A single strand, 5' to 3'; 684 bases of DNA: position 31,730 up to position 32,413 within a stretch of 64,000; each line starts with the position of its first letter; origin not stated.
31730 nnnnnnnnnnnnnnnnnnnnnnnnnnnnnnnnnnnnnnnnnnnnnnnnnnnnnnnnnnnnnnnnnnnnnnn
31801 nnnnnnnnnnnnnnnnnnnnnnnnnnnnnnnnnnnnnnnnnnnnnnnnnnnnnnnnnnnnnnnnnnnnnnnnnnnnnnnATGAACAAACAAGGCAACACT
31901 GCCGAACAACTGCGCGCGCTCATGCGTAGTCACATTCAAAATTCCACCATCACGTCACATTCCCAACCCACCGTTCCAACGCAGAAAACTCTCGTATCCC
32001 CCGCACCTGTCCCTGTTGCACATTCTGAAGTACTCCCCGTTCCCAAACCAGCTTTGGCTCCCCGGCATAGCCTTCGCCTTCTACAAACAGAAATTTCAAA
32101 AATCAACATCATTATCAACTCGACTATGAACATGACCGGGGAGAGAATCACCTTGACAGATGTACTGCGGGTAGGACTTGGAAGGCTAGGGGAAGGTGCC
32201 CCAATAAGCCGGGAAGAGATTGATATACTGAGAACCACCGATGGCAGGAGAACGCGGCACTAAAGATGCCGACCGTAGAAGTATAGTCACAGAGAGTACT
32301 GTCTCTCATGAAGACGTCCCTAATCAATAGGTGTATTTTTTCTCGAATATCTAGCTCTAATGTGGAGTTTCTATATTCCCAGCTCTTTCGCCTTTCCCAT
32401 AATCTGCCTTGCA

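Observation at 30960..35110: Plasmid-like maintenance and replication module: AT-rich repeats, parA-partner pair, iteron array, Rep-like gene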

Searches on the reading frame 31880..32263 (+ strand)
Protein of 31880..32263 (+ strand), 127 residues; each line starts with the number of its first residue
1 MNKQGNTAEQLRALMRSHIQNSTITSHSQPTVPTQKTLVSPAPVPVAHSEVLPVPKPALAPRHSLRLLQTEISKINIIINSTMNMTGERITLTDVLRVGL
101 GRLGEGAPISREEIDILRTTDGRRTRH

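Call 7: search_protein_families(library=pfam, proteins=[window:31880-32263:+], max_evalue=0.1)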
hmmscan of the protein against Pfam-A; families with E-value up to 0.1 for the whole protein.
window:31880-32263:+ (127 aa): 0 families

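Call 11: search_protein_families(library=ncbifam, proteins=[window:31880-32263:+], max_evalue=0.1)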
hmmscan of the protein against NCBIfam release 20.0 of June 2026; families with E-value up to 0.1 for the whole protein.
window:31880-32263:+ (127 aa): 0 families

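Call 60: find_homologous_proteins(query=window:31880-32263:+, max_evalue=0.01)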
Query window:31880-32263:+ (127 aa): 18 proteins with E <= 0.01 among 39 candidates.
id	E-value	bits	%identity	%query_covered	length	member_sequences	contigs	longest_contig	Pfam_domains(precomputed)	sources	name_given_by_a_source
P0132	1.6e-73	263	100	100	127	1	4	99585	-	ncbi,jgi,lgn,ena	jgi:hypothetical protein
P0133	5.9e-39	151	61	100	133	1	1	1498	-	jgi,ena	jgi:hypothetical protein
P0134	2.1e-37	146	59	98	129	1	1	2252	-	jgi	-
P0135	3.8e-30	123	53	99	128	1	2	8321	-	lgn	-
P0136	3.7e-29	120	52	95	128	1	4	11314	-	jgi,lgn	-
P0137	1.5e-27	114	54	95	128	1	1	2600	-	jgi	jgi:hypothetical protein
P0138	4.8e-27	113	49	94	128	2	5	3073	-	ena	-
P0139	2.2e-25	107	52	95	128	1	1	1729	-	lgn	-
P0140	2.3e-25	107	50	94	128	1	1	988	-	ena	-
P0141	1.3e-24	105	53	97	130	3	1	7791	-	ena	-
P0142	1.2e-21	95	48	98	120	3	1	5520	-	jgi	jgi:hypothetical protein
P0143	1.1e-20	92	53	91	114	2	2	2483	-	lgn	-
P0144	4.9e-20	90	48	88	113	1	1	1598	-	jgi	jgi:hypothetical protein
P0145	8.0e-20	90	47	93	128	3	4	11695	-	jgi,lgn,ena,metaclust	metaclust:\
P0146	9.4e-19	86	59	63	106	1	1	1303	-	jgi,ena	-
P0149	6.3e-17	80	47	100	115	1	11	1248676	-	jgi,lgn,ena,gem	-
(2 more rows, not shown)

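Call 63: search_solved_structures(query=A4, max_evalue=10, show_alignments=2)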
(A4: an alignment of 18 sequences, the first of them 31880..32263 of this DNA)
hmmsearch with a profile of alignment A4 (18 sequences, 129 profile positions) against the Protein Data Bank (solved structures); distinct sequences matched with E-value up to 10: 0.

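Call 64: find_encoding_contigs(protein=P0149, flank=10000, max_places=3)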
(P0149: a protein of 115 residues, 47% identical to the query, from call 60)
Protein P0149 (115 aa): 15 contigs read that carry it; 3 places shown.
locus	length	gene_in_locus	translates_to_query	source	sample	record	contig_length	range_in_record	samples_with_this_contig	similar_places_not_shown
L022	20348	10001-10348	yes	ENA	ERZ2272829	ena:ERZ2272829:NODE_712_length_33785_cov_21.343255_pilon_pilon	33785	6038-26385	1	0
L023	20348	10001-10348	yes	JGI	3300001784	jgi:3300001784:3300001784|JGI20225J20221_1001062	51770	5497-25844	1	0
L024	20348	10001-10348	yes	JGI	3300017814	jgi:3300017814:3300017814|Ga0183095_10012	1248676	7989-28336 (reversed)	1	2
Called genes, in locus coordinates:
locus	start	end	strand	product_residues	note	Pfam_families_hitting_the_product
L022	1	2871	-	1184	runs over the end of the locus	PF13289:SIR2_2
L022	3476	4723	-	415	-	-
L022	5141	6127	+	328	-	PF08401:ArdcN, PF18818:MPTase-PolyVal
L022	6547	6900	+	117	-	PF20586:DUF6788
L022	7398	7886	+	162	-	PF20213:DUF6573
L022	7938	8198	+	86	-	-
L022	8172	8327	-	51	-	-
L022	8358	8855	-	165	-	PF08433:KTI12 (weak), PF13238:AAA_18 (weak), PF13671:AAA_33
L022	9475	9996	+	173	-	-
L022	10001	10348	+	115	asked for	-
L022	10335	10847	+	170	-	-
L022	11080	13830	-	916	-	PF08751:TrwC, PF13086:AAA_11 (faint), PF13245:AAA_19, PF13401:AAA_22 (faint), PF13604:AAA_30, PF01443:Viral_helicase1 (faint), PF22232:TraI_hel_assoc_N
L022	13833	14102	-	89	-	-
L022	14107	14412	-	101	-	PF12728:HTH_17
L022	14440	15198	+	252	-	-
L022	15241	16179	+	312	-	-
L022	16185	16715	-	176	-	-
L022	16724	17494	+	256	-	-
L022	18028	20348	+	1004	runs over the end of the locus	-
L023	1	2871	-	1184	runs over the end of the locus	PF13289:SIR2_2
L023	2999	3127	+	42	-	-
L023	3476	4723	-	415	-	-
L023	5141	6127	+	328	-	PF08401:ArdcN, PF18818:MPTase-PolyVal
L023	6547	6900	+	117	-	PF20586:DUF6788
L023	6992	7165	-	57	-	-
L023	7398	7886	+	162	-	PF20213:DUF6573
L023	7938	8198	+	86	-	-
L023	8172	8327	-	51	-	-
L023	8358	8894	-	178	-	PF08433:KTI12 (weak), PF13238:AAA_18 (faint), PF13671:AAA_33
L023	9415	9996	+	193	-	PF01656:CbiA, PF02374:ArsA_ATPase (weak), PF09140:MipZ (weak), PF10609:ParA (weak), PF13614:AAA_31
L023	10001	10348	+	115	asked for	-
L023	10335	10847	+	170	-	-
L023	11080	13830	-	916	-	PF08751:TrwC, PF13086:AAA_11 (faint), PF13245:AAA_19, PF13401:AAA_22 (faint), PF13604:AAA_30, PF01443:Viral_helicase1 (faint), PF22232:TraI_hel_assoc_N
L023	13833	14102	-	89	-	-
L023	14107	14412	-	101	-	PF12728:HTH_17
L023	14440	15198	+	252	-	-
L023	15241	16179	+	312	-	-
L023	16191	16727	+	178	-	-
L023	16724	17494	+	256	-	-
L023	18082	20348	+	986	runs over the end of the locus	-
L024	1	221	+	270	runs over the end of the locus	PF08401:ArdcN, PF18818:MPTase-PolyVal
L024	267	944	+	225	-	PF13338:AbiEi_4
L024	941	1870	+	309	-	PF08843:AbiEii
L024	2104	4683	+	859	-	PF00133:tRNA-synt_1, PF01406:tRNA-synt_1e (faint), PF09334:tRNA-synt_1g, PF13603:tRNA-synt_1_2, PF00133:tRNA-synt_1, PF08264:Anticodon_1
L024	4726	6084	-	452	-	PF04055:Radical_SAM, PF13353:Fer4_12 (weak), PF13186:SPASM (faint)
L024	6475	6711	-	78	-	-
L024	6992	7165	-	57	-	-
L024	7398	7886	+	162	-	PF20213:DUF6573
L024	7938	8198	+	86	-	-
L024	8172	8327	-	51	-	-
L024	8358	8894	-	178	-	PF08433:KTI12 (weak), PF13238:AAA_18 (faint), PF13671:AAA_33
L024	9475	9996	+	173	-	-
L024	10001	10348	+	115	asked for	-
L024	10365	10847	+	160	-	-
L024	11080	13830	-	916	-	PF08751:TrwC, PF13086:AAA_11 (faint), PF13245:AAA_19, PF13401:AAA_22 (faint), PF13604:AAA_30, PF01443:Viral_helicase1 (faint), PF22232:TraI_hel_assoc_N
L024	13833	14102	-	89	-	-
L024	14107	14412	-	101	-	PF12728:HTH_17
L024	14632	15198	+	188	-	-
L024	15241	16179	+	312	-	-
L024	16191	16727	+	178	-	PF12696:TraG-D_C (weak)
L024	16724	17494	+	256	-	-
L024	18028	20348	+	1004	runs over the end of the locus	-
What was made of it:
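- A more distant relative of the ParA/partner/TrwC region occurs on a 1.25-Mb contig next to a leucyl-tRNA synthetase gene (L024, call 64).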

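Call 69: predict_structure(alignment_id=A4)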
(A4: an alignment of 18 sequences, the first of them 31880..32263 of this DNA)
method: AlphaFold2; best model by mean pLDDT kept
length: 127 residues; sequences in the alignment: 18
mean_pLDDT: 69.0   pTM: 0.43
mean pLDDT of the five models: 69.0, 67.9, 67.3, 67.2, 66.6
residues with pLDDT >= 90: 10; 70-90: 62; 50-70: 24; < 50: 31
segments of 3 or more residues with pLDDT < 50: 21-29, 31-49
pLDDT, mean of each block of 10 residues (from residue 1): 61 67 44 42 47 64 80 90 89 83 78 86 63
secondary structure, 60 per line:
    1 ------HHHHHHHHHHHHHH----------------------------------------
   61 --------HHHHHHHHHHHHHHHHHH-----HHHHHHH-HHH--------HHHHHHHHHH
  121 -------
elements in order: H7-20 H69-86 H92-98 H111-120
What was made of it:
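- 31880..32263 (+): The 127-aa partner of ParA, a presumed centromere-binding protein. It starts at an ATGA overlap with the parA stop. Layout: a conserved N-terminal helix, a variable Pro-rich linker, and a conserved C-terminal domain (RYSLRLL.................). The AF2 model has pLDDT 69, with helix 7-20, disorder over 21-49, and helices 69-86, 92-98 and 111-120 (call 69).
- On Type Ib ParA partition system: The model shows an extended segment at residues 62-68 followed by helices, with pLDDT 69 (call 69).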

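Call 71: fold_search(model_id=the predicted structure, library=pdb)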
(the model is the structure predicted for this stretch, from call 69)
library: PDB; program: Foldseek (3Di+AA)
matches with E <= 10: 16; with E <= 0.001: 0
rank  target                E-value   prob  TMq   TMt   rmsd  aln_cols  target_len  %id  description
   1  8ipx_g                4.3e+00  0.05  0.13  0.11  32.4        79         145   16  human nuclear pre-60S ribosomal particle - State C' (released 2023-08-09)
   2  1x4q_MODEL_1_A        6.1e+00  0.06  0.23  0.29   8.9        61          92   16  Solution structure of PWI domain in U4/U6 small nuclear ribonucleoprotein Prp3(hPrp3) (released 2005-11-14)
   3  5tk7                  6.1e+00  0.03  0.18  0.13   9.9        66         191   18  Structure of the HD-domain phosphohydrolase OxsA with Oxetanocin-A triphosphate bound (released 2016-11-16)
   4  6hiw_CI               6.1e+00  0.02  0.20  0.07  15.7       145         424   12  Cryo-EM structure of the Trypanosoma brucei mitochondrial ribosome - This entry contains the complete small mitoribos (released 2018-09-26)
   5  8f8t_T                6.5e+00  0.03  0.16  0.10  16.0        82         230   17  Cryo-EM structure of the Tropomodulin-capped pointed end of F-actin (released 2023-06-07)
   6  7ocn_B                6.9e+00  0.08  0.21  0.05   5.1        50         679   10  Crystal structure of the bifunctional mannitol-1-phosphate dehydrogenase/phosphatase MtlD from Acinetobacter baumannii (released 2022-04-20)
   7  4zux_V                6.9e+00  0.06  0.21  0.28  10.8        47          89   17  SAGA DUB module Ubp8/Sgf11/Sus1/Sgf73 bound to ubiqitinated nucleosome (released 2016-02-24)
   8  7r5k_A4               6.9e+00  0.03  0.16  0.04  19.8       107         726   13  Human nuclear pore complex (constricted) (released 2022-06-22)
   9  8e24_A                7.4e+00  0.04  0.18  0.04  11.2        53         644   15  Human DNA polymerase theta in complex with allosteric inhibitor (released 2022-09-28)
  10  4rk1_B                7.4e+00  0.02  0.16  0.09  11.1        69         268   14  Crystal structure of LacI family transcriptional regulator from Enterococcus faecium, Target EFI-512930, with bound ri (released 2014-10-29)
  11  9fqr_Yc               7.4e+00  0.02  0.19  0.02  11.8        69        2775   19  96-nm repeat of axonemal doublet microtubules from bovine sperm (released 2025-03-26)
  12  7ocp_B                7.9e+00  0.04  0.21  0.05  13.8        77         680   13  NADPH bound to the dehydrogenase domain of the bifunctional mannitol-1-phosphate dehydrogenase/phosphatase MtlD from A (released 2022-04-20)
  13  2kkm_MODEL_1_A        7.9e+00  0.02  0.15  0.14  13.9        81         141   10  Solution NMR structure of yeast protein YOR252W [residues 38-178]: Northeast Structural Genomics Consortium ta (released 2009-10-06)
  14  7ao0_A                9.7e+00  0.08  0.20  0.10   2.8        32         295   12  Crystal structure of CotB2 variant F107A in complex with alendronate (released 2020-12-02)
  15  5v6b_B                9.7e+00  0.07  0.27  0.15   6.5        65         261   17  Crystal structure of GIPC1 (released 2017-05-31)
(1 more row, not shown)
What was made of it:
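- Tried and rejected: A Foldseek search of the partner model found nothing below E = 4 (call 71), so the ribbon-helix-helix idea stays unproven.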

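Call 83: find_encoding_contigs(protein=P0136, flank=10000, max_places=4)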
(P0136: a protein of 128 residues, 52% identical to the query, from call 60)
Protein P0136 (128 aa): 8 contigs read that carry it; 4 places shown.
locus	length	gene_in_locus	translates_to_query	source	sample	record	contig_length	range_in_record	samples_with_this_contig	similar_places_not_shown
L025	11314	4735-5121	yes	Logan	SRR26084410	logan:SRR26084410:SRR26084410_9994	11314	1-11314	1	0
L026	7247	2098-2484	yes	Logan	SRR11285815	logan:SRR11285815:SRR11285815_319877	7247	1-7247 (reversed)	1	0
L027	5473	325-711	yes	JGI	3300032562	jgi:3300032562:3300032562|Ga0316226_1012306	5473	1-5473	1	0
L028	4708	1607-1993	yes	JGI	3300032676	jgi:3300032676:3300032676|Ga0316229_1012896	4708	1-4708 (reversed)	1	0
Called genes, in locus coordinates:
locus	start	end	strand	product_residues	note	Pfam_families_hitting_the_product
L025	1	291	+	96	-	?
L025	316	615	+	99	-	-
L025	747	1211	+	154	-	-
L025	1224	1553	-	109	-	PF04845:PurA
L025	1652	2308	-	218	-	-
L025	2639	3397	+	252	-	PF03602:Cons_hypoth95 (faint), PF01555:N6_N4_Mtase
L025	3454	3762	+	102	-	-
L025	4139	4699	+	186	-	PF01656:CbiA, PF02374:ArsA_ATPase (weak), PF10609:ParA (weak), PF13614:AAA_31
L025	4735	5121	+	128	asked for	-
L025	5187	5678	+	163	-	-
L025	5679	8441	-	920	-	PF08751:TrwC, PF13245:AAA_19, PF13604:AAA_30, PF01443:Viral_helicase1 (faint), PF22232:TraI_hel_assoc_N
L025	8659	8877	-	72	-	PF12728:HTH_17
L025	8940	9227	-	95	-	-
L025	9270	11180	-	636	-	-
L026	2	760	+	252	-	PF03602:Cons_hypoth95 (faint), PF01555:N6_N4_Mtase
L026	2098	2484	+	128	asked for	-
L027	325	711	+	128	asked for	-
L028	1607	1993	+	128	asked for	-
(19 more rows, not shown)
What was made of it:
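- On Conjugative plasmid: More distant relatives carry TrwC (calls 64, 83).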
